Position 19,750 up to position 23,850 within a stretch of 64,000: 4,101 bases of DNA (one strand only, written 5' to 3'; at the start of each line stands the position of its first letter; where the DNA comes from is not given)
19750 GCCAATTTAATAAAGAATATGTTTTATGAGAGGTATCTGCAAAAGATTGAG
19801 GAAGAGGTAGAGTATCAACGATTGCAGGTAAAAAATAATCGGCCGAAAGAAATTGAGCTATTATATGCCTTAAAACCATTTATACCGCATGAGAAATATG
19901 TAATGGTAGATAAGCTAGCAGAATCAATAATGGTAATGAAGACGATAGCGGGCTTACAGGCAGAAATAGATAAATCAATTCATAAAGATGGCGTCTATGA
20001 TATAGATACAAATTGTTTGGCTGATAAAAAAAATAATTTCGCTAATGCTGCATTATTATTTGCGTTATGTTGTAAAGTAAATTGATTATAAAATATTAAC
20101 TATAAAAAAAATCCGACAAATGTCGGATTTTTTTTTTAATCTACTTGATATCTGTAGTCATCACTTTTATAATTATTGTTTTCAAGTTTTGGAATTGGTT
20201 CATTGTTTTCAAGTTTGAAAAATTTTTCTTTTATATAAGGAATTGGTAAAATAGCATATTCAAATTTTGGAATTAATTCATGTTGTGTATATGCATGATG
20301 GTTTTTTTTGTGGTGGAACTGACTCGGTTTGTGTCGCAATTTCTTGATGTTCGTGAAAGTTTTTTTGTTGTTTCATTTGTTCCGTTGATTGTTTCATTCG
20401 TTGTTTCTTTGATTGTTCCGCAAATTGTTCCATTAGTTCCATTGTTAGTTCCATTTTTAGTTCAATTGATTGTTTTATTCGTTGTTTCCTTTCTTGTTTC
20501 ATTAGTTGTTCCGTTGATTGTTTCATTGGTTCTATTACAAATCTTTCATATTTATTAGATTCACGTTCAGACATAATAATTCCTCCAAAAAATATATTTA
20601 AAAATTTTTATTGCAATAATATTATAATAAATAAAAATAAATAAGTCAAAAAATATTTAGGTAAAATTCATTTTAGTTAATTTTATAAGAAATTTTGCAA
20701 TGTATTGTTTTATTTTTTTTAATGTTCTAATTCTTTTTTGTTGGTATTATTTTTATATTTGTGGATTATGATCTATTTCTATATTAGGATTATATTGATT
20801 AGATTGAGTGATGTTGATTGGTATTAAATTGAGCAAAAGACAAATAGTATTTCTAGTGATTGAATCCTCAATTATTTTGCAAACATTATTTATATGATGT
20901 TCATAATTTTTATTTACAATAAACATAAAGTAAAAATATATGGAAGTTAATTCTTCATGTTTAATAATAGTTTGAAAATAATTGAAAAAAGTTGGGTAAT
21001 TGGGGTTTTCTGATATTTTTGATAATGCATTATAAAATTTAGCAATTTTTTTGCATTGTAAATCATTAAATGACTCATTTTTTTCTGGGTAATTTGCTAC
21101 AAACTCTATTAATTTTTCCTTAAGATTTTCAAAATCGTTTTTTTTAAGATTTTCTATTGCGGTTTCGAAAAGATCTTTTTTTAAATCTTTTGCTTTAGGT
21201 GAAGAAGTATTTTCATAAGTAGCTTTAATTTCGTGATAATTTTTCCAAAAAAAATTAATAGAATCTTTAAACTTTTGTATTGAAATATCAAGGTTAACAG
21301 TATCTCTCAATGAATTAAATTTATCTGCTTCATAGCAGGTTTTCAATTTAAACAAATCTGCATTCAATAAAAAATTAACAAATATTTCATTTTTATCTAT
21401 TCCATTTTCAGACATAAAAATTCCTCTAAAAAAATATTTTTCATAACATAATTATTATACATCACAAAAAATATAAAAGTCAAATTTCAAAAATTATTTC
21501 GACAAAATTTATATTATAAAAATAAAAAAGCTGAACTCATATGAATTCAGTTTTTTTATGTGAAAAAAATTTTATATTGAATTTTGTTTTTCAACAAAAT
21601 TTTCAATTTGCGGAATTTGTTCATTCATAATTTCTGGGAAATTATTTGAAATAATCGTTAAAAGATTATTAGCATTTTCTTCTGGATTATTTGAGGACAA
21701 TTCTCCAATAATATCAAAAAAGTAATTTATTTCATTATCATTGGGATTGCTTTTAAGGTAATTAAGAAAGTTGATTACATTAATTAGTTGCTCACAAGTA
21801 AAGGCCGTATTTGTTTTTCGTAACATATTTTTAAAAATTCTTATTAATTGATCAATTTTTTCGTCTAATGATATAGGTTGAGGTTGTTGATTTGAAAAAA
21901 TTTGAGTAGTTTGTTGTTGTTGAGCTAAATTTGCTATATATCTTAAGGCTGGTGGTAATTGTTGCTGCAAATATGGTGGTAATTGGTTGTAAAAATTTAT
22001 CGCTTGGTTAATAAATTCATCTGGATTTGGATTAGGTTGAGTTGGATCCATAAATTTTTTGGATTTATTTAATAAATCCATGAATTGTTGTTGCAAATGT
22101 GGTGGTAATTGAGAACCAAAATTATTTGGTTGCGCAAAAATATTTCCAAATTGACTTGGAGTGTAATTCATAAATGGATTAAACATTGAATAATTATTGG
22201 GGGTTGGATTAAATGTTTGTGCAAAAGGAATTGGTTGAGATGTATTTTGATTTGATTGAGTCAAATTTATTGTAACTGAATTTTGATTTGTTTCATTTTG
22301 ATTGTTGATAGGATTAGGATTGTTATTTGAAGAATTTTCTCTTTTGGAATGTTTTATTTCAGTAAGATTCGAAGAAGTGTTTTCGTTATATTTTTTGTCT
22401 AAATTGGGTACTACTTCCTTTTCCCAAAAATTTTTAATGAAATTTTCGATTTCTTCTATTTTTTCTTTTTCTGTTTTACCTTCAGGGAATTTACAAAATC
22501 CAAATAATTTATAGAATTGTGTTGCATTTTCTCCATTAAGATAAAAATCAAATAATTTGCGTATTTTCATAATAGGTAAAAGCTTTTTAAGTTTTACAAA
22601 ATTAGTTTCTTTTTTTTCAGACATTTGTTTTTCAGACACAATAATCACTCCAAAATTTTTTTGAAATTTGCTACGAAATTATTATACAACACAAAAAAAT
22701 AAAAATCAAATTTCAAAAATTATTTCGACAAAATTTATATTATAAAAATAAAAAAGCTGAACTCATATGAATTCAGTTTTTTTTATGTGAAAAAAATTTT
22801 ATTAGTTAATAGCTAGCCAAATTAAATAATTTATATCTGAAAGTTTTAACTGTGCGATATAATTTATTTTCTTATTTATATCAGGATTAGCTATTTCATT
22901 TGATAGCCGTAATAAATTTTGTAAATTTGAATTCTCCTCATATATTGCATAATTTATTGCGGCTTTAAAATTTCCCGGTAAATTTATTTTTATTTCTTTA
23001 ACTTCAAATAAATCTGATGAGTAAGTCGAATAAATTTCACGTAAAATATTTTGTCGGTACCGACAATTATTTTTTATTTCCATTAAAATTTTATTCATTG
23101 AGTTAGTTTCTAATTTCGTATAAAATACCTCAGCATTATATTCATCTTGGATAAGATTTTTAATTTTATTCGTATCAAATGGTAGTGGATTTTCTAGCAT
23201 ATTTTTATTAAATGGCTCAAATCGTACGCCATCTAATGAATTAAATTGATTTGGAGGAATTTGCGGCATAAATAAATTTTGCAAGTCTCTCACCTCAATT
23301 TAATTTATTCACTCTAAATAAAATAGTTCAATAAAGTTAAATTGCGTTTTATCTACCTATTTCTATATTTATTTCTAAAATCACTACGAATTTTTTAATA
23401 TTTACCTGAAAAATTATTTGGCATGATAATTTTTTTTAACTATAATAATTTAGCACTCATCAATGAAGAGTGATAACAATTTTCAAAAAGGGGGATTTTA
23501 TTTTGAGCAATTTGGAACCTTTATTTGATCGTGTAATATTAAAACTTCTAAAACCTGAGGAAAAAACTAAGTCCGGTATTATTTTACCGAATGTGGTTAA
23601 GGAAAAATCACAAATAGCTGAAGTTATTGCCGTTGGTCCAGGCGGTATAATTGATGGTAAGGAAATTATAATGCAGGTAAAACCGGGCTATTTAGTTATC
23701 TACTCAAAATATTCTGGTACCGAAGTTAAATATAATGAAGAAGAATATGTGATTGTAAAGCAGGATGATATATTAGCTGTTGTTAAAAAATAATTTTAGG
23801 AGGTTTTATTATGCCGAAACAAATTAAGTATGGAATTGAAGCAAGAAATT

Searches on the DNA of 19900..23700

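Call 74: search_rna_families(source=window, start=19900, end=23700, threshold=evalue, max_evalue=1)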
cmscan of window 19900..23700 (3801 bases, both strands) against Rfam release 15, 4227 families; matches with E-value up to 1: 3.
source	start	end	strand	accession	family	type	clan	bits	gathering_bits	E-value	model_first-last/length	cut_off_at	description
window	20089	20168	-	RF02621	BSnc120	Gene; sRNA;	-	27.9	114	0.0017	1-88/88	no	Brucella sRNA 120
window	20081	20135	+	RF02891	AgrB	Gene; antisense;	-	23.5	40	0.84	1-84/84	no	ArsR-gov region gene B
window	20104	20176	-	RF02891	AgrB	Gene; antisense;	-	23.2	40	0.95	1-84/84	no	ArsR-gov region gene B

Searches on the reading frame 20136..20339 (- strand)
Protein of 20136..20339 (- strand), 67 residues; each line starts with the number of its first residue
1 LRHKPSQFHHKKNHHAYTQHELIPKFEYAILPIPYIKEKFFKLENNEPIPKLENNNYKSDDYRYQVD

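Call 3: search_protein_families(library=pfam, proteins=[window:20136-20339:-], max_evalue=1)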
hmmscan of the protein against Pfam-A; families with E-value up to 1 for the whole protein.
window:20136-20339:- (67 aa): 0 families

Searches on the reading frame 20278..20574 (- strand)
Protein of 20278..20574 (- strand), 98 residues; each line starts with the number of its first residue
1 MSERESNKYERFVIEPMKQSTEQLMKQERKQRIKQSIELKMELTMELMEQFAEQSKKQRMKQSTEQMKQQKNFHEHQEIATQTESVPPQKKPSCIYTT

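Call 3: search_protein_families(library=pfam, proteins=[window:20278-20574:-], max_evalue=1)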
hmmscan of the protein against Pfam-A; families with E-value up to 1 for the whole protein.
window:20278-20574:- (98 aa): 4 families
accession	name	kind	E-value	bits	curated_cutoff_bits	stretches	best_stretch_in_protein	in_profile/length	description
PF05859.17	Mis12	-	0.3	11.2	25.7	1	19-89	115-184/231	Mis12 protein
PF24768.1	ARM_ARMC5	-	0.3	10.8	79.9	1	17-96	100-180/289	ARMC5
PF18391.7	CHIP_TPR_N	-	0.37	12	26.7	1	27-85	8-64/83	CHIP N-terminal tetratricopeptide repeat domain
PF08609.16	Fes1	-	0.89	11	22.3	0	26-82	20-74/89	Nucleotide exchange factor Fes1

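Call 105: list_cluster_members(proteins=[P0003, P0005, window:20281-20574:-, P0004])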
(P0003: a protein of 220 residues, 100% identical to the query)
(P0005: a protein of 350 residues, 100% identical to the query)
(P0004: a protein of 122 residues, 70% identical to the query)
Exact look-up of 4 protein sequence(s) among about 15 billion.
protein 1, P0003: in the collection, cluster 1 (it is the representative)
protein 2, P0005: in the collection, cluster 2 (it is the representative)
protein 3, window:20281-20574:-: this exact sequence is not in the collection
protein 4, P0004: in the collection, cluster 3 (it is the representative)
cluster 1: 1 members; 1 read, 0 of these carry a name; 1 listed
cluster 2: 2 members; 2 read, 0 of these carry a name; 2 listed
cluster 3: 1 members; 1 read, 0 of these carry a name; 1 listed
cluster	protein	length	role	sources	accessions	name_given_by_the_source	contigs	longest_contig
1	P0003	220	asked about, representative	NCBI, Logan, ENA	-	-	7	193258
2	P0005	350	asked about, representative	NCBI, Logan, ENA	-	-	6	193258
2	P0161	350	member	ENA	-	-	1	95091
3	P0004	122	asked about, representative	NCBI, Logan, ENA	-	-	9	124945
